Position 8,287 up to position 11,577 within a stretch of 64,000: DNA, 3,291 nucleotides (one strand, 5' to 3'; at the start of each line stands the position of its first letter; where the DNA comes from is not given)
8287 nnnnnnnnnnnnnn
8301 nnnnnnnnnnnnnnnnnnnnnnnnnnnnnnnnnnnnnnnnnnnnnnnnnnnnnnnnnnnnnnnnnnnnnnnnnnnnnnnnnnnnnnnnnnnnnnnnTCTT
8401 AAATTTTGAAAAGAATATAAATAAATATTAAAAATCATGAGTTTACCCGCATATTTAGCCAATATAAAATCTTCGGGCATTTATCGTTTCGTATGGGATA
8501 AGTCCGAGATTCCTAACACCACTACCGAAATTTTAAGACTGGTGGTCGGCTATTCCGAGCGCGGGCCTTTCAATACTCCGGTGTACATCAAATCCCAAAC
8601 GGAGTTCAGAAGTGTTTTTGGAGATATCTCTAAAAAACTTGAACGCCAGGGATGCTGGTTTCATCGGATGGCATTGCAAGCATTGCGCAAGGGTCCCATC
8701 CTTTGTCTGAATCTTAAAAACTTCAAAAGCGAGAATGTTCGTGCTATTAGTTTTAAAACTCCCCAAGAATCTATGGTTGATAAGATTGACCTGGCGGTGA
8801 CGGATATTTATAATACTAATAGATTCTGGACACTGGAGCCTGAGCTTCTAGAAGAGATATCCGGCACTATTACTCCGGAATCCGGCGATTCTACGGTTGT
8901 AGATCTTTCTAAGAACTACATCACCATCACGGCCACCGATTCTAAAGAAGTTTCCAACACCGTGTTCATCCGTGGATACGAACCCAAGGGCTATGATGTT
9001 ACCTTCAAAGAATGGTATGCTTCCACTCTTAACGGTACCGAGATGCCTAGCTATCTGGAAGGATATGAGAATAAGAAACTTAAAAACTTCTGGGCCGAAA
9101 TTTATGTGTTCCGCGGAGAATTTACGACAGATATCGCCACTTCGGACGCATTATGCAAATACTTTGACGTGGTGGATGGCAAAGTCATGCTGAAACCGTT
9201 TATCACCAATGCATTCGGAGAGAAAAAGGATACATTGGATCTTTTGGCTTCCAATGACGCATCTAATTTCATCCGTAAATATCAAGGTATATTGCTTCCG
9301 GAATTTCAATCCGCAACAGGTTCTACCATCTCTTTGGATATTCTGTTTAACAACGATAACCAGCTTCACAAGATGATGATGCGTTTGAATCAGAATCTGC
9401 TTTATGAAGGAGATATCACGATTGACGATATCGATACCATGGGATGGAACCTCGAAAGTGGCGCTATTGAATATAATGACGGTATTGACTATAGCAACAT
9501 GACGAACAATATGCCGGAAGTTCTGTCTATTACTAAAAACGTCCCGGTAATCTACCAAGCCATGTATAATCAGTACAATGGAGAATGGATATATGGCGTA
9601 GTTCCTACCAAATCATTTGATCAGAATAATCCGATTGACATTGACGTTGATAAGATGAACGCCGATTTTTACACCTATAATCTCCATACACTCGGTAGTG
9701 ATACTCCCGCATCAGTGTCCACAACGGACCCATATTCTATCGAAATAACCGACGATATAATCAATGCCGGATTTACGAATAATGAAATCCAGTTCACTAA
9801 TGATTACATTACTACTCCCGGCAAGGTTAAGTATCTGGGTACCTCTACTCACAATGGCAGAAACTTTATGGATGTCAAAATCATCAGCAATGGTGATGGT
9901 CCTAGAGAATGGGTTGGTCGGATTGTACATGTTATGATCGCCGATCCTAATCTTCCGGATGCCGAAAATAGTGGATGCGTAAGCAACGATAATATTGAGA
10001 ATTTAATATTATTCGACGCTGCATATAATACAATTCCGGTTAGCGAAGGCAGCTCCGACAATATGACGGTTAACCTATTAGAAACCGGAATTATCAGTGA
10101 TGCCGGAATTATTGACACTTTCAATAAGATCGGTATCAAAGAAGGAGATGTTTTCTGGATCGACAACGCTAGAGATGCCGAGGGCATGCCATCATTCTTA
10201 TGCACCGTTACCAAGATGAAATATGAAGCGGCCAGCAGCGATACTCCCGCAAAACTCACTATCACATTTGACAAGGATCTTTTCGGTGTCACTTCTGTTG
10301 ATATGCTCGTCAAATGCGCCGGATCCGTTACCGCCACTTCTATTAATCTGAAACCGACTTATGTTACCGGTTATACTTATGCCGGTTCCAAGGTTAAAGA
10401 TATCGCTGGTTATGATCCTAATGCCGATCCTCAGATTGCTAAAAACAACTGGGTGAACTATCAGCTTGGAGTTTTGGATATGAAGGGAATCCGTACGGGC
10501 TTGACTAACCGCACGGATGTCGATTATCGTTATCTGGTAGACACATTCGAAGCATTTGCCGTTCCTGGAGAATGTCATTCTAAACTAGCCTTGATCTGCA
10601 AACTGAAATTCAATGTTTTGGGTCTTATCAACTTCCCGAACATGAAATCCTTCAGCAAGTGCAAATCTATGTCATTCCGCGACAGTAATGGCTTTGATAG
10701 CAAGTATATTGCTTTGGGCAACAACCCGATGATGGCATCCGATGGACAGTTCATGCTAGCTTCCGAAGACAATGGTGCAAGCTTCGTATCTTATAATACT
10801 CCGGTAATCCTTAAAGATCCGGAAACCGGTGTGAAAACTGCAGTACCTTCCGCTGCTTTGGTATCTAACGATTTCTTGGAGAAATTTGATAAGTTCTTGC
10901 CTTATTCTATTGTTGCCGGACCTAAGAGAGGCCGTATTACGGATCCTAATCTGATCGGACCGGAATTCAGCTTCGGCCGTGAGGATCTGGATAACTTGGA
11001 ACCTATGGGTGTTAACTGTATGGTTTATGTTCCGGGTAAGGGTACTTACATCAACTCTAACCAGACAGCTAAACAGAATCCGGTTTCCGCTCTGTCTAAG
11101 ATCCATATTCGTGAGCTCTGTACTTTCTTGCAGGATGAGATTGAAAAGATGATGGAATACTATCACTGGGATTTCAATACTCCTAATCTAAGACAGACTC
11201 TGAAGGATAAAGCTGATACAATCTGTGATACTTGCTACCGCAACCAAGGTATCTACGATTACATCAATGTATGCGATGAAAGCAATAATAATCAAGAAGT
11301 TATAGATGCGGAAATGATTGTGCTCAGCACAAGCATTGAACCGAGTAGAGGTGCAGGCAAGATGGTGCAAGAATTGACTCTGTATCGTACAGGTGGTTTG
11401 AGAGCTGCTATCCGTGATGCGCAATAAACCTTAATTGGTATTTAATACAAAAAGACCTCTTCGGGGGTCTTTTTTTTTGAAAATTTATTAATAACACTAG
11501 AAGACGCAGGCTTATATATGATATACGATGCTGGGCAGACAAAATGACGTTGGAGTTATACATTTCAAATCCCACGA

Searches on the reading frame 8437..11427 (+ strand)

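Call 8: search_protein_families(library=pfam, proteins=[window:8437-11427:+])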
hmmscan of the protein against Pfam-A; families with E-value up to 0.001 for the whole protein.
window:8437-11427:+ (996 aa): 0 families

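Call 33: search_protein_families(library=phrogs, proteins=[window:8437-11427:+], max_evalue=0.001)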
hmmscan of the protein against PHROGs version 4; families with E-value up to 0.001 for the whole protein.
window:8437-11427:+ (996 aa): 3 families
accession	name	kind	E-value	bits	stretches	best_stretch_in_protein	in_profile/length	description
phrog_34521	-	tail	6.2e-93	313.3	2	677-985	642-953/962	tail sheath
phrog_23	-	tail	2.5e-20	73.7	1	849-973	331-453/496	tail sheath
phrog_10581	-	tail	8.3e-15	55.1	1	858-971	786-898/915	tail sheath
